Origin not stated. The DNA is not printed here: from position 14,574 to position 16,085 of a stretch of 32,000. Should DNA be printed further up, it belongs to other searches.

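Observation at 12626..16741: Core minus-strand operon TIM-barrel -> DgaE-like PLP enzyme -> degenerate Gfo -> Gfo, facing a convergent Gfo-Gfo pair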

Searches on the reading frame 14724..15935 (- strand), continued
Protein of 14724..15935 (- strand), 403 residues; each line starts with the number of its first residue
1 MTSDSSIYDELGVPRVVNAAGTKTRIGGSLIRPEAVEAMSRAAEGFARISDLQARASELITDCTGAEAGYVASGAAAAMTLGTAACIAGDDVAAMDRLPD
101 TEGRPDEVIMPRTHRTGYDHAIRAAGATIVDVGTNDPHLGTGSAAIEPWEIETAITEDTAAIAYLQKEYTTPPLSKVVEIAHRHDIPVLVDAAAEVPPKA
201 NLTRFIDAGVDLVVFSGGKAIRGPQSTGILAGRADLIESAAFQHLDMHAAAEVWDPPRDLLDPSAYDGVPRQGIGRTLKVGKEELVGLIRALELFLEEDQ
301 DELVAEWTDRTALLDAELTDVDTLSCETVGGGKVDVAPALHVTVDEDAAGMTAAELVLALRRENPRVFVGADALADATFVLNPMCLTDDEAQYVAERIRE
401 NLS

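Call 20: find_encoding_contigs(protein=P0106, flank=10000, max_places=1)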
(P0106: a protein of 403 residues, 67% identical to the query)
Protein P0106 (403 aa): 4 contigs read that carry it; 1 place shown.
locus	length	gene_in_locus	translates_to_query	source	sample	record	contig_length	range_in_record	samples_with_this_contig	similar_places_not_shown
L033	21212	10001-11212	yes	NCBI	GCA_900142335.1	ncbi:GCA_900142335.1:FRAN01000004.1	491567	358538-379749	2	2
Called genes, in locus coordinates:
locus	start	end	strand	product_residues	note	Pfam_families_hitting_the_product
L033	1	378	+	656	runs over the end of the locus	PF00496:SBP_bac_5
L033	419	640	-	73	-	-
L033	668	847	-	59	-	-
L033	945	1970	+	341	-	PF00528:BPD_transp_1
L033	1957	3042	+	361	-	PF00528:BPD_transp_1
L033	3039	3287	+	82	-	-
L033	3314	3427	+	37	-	-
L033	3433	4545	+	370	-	PF00005:ABC_tran, PF13304:AAA_21 (weak), PF08352:oligo_HPY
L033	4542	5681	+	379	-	PF00005:ABC_tran, PF08352:oligo_HPY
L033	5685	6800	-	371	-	PF02746:MR_MLE_N, PF13378:MR_MLE_C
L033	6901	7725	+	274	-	PF02585:PIG-L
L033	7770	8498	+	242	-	PF07090:GATase1_like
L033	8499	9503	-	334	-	-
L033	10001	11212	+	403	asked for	PF03841:SelA (faint), PF00266:Aminotran_5 (weak)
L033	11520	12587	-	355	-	PF08240:ADH_N, PF16912:Glu_dehyd_C, PF00107:ADH_zinc_N (weak)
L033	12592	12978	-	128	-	PF01042:Ribonuc_L-PSP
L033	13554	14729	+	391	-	PF00483:NTP_transferase, PF12804:NTP_transf_3, PF24894:Hexapep_GlmU (weak), PF25084:LbH_EIF2B, PF25087:GMPPB_C, PF00132:Hexapep, PF14602:Hexapep_2 (weak)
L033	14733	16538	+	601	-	PF13522:GATase_6, PF13537:GATase_7, PF01380:SIS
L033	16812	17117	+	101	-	-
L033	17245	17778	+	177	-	PF04307:YdjM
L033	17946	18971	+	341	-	PF07760:DUF1616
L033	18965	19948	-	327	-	PF01073:3Beta_HSD, PF01118:Semialdhyde_dh (faint), PF01370:Epimerase, PF02719:Polysacc_synt_2, PF04321:RmlD_sub_bind, PF16363:GDP_Man_Dehyd, PF07993:NAD_binding_4 (weak)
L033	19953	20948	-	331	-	PF04321:RmlD_sub_bind, PF01073:3Beta_HSD, PF01370:Epimerase, PF02719:Polysacc_synt_2, PF07993:NAD_binding_4 (faint), PF16363:GDP_Man_Dehyd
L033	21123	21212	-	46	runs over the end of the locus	-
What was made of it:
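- In L033, GlmU-like, GlmS and epimerase/dehydratase genes lie a few kb downstream (call 20).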

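Call 21: find_encoding_contigs(protein=P0010, flank=10000, max_places=1)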
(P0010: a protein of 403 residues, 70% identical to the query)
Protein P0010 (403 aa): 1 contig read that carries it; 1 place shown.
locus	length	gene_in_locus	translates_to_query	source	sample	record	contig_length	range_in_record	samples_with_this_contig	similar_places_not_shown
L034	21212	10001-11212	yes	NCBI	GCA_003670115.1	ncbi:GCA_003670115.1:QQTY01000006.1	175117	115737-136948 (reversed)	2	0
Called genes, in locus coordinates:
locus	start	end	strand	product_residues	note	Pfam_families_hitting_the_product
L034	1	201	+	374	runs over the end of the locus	PF00589:Phage_integrase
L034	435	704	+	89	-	-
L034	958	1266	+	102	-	-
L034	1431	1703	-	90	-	PF18545:HalOD1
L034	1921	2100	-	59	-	-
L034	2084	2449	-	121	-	-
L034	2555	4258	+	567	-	PF04909:Amidohydro_2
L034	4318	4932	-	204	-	PF02698:DUF218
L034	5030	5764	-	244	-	PF01557:FAA_hydrolase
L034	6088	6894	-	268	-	PF01022:HTH_5 (faint), PF09339:HTH_IclR, PF12840:HTH_20 (weak), PF13412:HTH_24 (weak), PF01614:IclR_C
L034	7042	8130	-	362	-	PF01408:GFO_IDH_MocA, PF02894:GFO_IDH_MocA_C, PF22725:GFO_IDH_MocA_C3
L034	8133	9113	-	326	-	PF00296:Bac_luciferase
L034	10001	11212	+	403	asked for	PF03841:SelA, PF00266:Aminotran_5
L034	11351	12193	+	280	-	PF02585:PIG-L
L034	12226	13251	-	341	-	PF01370:Epimerase, PF13460:NAD_binding_10 (weak)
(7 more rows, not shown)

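Call 22: find_encoding_contigs(protein=P0112, flank=10000, max_places=1)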
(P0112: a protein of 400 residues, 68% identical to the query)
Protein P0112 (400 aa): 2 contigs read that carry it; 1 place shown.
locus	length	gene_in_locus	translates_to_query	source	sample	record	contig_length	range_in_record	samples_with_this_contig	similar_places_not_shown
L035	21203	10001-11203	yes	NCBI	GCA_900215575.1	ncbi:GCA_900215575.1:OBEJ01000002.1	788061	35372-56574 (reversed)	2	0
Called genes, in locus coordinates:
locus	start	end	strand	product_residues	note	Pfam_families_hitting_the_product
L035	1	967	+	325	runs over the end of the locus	PF04055:Radical_SAM, PF08608:Wyosine_form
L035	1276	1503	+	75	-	-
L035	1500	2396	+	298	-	PF01370:Epimerase (weak), PF05368:NmrA, PF13460:NAD_binding_10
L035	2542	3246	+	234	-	PF12802:MarR_2 (weak), PF01982:CTP-dep_RFKase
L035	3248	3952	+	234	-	PF00926:DHBP_synthase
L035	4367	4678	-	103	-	-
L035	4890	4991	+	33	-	-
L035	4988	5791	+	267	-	PF00005:ABC_tran, PF13304:AAA_21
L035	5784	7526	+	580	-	-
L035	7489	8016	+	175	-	PF09946:DUF2178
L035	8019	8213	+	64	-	PF12844:HTH_19 (weak), PF13413:HTH_25 (weak), PF13560:HTH_31, PF01381:HTH_3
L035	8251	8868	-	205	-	PF00009:GTP_EFTU (faint), PF01926:MMR_HSR1, PF02421:FeoB_N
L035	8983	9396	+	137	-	-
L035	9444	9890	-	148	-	PF01243:PNPOx_N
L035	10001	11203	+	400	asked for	PF03841:SelA, PF00266:Aminotran_5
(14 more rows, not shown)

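Call 41: search_protein_representatives(protein=window:14724-15935:-)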
Query: 403 residues. Proteins with E-value up to 0.001 (for the whole library): 4248; up to 1e-10: 2508; up to 1e-30: 814. The best 150 are listed.
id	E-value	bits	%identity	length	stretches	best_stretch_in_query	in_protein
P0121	2.2e-163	560.3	66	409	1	3-399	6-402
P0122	1.5e-113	396.3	51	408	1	4-402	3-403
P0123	1.5e-110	386.4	49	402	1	4-401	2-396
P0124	4.5e-109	381.5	62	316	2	40-252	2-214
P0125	9.2e-107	373.9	48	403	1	6-402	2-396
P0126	2.9e-104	365.7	69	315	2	178-318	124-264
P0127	9.7e-101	354.1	49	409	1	6-398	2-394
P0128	4.5e-100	351.9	43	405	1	6-397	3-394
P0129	5.9e-100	351.5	49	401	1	6-399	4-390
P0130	2.7e-99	349.3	48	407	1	7-399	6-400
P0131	5.5e-99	348.3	50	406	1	5-392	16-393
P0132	1.2e-98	347.2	55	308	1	95-402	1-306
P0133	6.1e-97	341.6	48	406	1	6-401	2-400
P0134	2.7e-95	336.2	45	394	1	6-402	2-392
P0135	1.3e-94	333.9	47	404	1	6-400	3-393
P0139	2.6e-90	319.8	43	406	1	7-403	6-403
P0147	5.8e-85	302.2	42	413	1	1-388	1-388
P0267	3.8e-58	213.9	41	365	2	6-240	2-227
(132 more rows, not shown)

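Call 44: predict_structure(protein=window:14724-15935:-)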
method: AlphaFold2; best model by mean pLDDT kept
length: 403 residues; sequences in the alignment: 1
mean_pLDDT: 42.5   pTM: 0.32
mean pLDDT of the five models: 42.5, 34.0, 32.5, 31.9, 31.6
residues with pLDDT >= 90: 0; 70-90: 6; 50-70: 100; < 50: 297
segments of 3 or more residues with pLDDT < 50: 1-127, 133-145, 170-172, 192-200, 215-340, 370-378, 380-384
pLDDT, mean of each block of 10 residues (from residue 1): 37 34 35 41 42 44 35 39 38 32 32 37 45 44 48 55 56 65 68 48 59 45 28 27 26 28 32 27 34 38 42 33 31 37 53 63 58 46 53 62 50
secondary structure, 60 per line:
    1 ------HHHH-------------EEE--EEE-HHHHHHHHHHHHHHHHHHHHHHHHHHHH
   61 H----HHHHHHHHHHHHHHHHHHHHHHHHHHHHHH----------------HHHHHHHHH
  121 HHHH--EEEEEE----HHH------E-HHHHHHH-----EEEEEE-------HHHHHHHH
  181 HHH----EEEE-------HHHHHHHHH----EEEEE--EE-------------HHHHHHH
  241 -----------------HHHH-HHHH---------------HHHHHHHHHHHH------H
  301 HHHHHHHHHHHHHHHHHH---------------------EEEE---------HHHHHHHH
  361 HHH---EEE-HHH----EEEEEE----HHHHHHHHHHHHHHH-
elements in order: H7-10 E24-26 E29-31 H33-61 H66-95 H112-124 E127-132 H148-154 E160-165 H173-183 E188-191 H199-207 E212-216 H234-240 H258-261 H263-266 H282-293 H300-318 E340-343 H353-363 E367-369 E378-383 H388-402
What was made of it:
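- Tried and rejected: Single-sequence AF2 of the PLP enzyme gave an unusable model (pLDDT 42.5, call 44).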

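Call 48: list_cluster_members(proteins=[P0122, P0123, P0125, P0127, P0128, P0129, P0133, P0139, P0147, P0267])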
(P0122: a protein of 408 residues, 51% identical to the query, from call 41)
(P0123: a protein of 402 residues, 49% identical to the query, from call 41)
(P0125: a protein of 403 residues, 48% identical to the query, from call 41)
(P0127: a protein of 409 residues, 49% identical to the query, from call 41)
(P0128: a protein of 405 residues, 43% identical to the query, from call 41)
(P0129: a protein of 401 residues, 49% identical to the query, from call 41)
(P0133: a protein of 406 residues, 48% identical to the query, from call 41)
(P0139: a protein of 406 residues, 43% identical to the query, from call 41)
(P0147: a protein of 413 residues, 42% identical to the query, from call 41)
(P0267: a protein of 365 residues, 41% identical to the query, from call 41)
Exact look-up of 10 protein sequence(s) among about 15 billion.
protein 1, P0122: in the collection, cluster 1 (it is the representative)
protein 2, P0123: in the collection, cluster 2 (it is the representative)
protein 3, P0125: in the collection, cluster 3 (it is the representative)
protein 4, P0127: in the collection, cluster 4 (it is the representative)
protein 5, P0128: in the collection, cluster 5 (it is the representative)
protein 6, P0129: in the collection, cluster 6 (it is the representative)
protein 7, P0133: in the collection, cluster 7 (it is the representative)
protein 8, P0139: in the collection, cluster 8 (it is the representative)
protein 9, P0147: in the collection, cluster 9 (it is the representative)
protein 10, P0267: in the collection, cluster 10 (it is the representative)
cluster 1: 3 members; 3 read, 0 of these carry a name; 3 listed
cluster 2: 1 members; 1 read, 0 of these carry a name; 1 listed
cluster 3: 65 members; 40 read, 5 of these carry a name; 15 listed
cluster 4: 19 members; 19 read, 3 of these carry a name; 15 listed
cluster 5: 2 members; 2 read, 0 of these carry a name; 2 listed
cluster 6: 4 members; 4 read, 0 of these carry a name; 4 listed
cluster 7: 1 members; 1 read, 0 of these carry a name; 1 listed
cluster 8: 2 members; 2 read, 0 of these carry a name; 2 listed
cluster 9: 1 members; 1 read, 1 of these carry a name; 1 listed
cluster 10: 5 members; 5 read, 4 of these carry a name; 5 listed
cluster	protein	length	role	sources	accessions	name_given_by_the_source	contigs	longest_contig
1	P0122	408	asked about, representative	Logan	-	-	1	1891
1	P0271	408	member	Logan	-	-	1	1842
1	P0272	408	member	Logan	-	-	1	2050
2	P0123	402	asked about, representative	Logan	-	-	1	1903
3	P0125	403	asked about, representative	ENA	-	-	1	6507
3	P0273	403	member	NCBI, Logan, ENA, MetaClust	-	\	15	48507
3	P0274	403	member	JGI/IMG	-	L-seryl-tRNA(Ser) seleniumtransferase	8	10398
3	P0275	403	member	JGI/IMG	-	L-seryl-tRNA(Ser) seleniumtransferase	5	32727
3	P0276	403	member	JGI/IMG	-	L-seryl-tRNA(Ser) seleniumtransferase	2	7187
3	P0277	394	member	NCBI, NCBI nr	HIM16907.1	MAG TPA: aminotransferase class V-fold PLP-dependent enzyme, partial [Dehalococcoidia ... | aminotransferase class V-fold PLP-dependent enzyme [Dehalococcoidia bacterium]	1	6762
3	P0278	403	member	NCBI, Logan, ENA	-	-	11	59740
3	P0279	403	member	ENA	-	-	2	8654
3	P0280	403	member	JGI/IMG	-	-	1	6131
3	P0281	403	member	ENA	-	-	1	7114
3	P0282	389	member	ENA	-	-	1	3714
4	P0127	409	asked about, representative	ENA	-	-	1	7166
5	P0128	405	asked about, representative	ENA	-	-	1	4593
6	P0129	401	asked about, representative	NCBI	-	-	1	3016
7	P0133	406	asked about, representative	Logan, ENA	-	-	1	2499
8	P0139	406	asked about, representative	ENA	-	-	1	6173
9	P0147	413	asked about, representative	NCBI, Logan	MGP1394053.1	MAG: aminotransferase class V-fold PLP-dependent enzyme [Inquilinaceae bacterium]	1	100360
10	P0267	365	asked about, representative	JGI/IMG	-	L-seryl-tRNA(Ser) seleniumtransferase/D-glucosaminate-6-phosphate ammonia-lyase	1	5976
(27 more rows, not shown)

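Call 52: search_solved_structures(query=L033:11520-12587:-, max_evalue=1e-20)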
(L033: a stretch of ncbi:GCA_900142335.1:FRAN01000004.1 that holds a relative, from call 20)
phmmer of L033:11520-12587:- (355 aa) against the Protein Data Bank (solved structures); distinct sequences matched with E-value up to 1e-20: 6.
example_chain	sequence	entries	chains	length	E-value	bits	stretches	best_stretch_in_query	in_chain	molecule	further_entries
2b5v_A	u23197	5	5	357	2.6e-154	517.8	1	1-354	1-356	glucose dehydrogenase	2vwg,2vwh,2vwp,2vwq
2b5w_A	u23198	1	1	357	2.6e-153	514.5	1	1-354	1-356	glucose dehydrogenase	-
2cd9_A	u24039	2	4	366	1.6e-33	120.4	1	1-320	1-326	GLUCOSE DEHYDROGENASE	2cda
2cdb_A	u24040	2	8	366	8.1e-33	118.1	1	1-320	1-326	GLUCOSE 1-DEHYDROGENASE (DHG-1) | GLUCOSE DEHYDROGENASE GLUCOSE 1-DEHYDROGENASE, DHG-1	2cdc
3wid_A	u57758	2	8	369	3.6e-25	92.9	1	8-352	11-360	Glucose 1-dehydrogenase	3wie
3wic_A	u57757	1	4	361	5.7e-25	92.3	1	8-352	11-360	Glucose 1-dehydrogenase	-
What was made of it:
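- An authentic GDH lies adjacent to the PLP gene in L033 (E=3e-154, call 52). The adjacent GDH produces unphosphorylated aldonates (call 52).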

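Call 57: predict_structure(alignment_id=A2)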
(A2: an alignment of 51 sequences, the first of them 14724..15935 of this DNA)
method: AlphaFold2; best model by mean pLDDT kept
length: 403 residues; sequences in the alignment: 51
mean_pLDDT: 87.7   pTM: 0.86
mean pLDDT of the five models: 87.7, 86.5, 85.8, 79.2, 58.5
residues with pLDDT >= 90: 234; 70-90: 128; 50-70: 34; < 50: 7
segments of 3 or more residues with pLDDT < 50: 1-3
pLDDT, mean of each block of 10 residues (from residue 1): 68 87 57 91 91 95 95 94 96 92 96 83 96 67 76 97 87 94 97 69 90 88 88 96 77 84 80 81 95 90 90 94 93 73 96 97 91 93 88 96 90
secondary structure, 60 per line:
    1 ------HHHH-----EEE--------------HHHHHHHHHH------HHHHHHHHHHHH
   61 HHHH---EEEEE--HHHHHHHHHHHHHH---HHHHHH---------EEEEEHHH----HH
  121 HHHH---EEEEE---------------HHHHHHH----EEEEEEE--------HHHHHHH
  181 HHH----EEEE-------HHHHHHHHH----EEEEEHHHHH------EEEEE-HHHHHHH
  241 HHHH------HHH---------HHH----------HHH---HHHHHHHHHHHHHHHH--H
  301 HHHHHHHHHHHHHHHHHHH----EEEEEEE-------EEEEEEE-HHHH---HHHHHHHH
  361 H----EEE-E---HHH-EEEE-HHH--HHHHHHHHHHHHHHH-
elements in order: H7-10 E16-18 H33-42 H49-64 E68-72 H75-88 H92-97 E107-111 H119-124 E128-132 H148-154 E159-165 H174-183 E188-191 H199-207 E212-216 H217-221 E228-232 H234-244 H282-297 H300-319 E324-330 E338-344 H346-349 H353-361 E366-368 E378-381 H388-402
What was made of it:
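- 14724..15935 (-): Long-form DgaE/Cap15-family fold-type-I PLP enzyme (403 aa). Proposed 2-amino-2-deoxy-aldonate (glucosaminate-type) ammonia-lyase acting on an unphosphorylated substrate. AF2 model pLDDT 87.7 (call 57).
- Tried and rejected: It was repeated with a 51-sequence alignment (call 57).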

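Call 61: fold_search(model_id=the predicted structure, library=pdb)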
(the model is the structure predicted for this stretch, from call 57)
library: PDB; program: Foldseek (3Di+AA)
matches with E <= 10: 1663; with E <= 0.001: 1274
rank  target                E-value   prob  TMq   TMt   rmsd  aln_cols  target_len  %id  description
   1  7lc0_A                1.6e-29  1.00  0.79  0.86   3.1       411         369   28  Structure of D-Glucosaminate-6-phosphate Ammonia-lyase (released 2021-06-09)
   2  8t7j_B                3.9e-28  1.00  0.81  0.89   2.6       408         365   28  Oxygen- and PLP-dependent Cap15 holoenzyme bound with phosphate anion (released 2023-08-23)
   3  8t7j_A                6.7e-28  1.00  0.81  0.89   2.9       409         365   28  Oxygen- and PLP-dependent Cap15 holoenzyme bound with phosphate anion (released 2023-08-23)
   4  8t7j_D                7.8e-28  1.00  0.79  0.88   2.7       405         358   27  Oxygen- and PLP-dependent Cap15 holoenzyme bound with phosphate anion (released 2023-08-23)
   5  8t7j_C                2.3e-26  1.00  0.76  0.87   2.9       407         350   27  Oxygen- and PLP-dependent Cap15 holoenzyme bound with phosphate anion (released 2023-08-23)
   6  3w1h_D                7.3e-20  1.00  0.58  0.59   6.0       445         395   20  Crystal structure of the selenocysteine synthase SelA from Aquifex aeolicus (released 2013-06-05)
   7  3wco_B                9.5e-20  1.00  0.59  0.62   5.8       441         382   20  Crystal structure of the depentamerized mutant of N-terminal truncated selenocysteine synthase SelA (released 2014-01-22)
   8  3wco_A                1.0e-19  1.00  0.59  0.61   5.8       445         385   21  Crystal structure of the depentamerized mutant of N-terminal truncated selenocysteine synthase SelA (released 2014-01-22)
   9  3w1h_B                1.2e-19  1.00  0.58  0.53   6.0       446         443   20  Crystal structure of the selenocysteine synthase SelA from Aquifex aeolicus (released 2013-06-05)
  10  3w1i_A                1.4e-19  1.00  0.57  0.58   6.1       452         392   20  Crystal structure of the N-terminal truncated selenocysteine synthase SelA (released 2013-06-05)
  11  3w1i_B                3.1e-19  1.00  0.58  0.60   5.9       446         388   20  Crystal structure of the N-terminal truncated selenocysteine synthase SelA (released 2013-06-05)
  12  3w1i_H                3.5e-19  1.00  0.59  0.61   5.6       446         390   20  Crystal structure of the N-terminal truncated selenocysteine synthase SelA (released 2013-06-05)
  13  3w1i_D                3.9e-19  1.00  0.58  0.60   6.0       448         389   20  Crystal structure of the N-terminal truncated selenocysteine synthase SelA (released 2013-06-05)
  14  3w1i_E                3.9e-19  1.00  0.57  0.58   6.3       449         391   20  Crystal structure of the N-terminal truncated selenocysteine synthase SelA (released 2013-06-05)
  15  3wcn_A                4.1e-19  1.00  0.57  0.52   6.2       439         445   20  Crystal structure of the depentamerized mutant of selenocysteine synthase SelA (released 2014-01-22)
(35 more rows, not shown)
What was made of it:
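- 14724..15935 (-): Foldseek TM 0.79/0.86 to 7lc0 and 0.81/0.89 to 8t7j (call 61).
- On Cap15-type O2-dependent PLP monooxygenase-decarboxylase: The fold match is met (TM 0.81/0.89, call 61).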
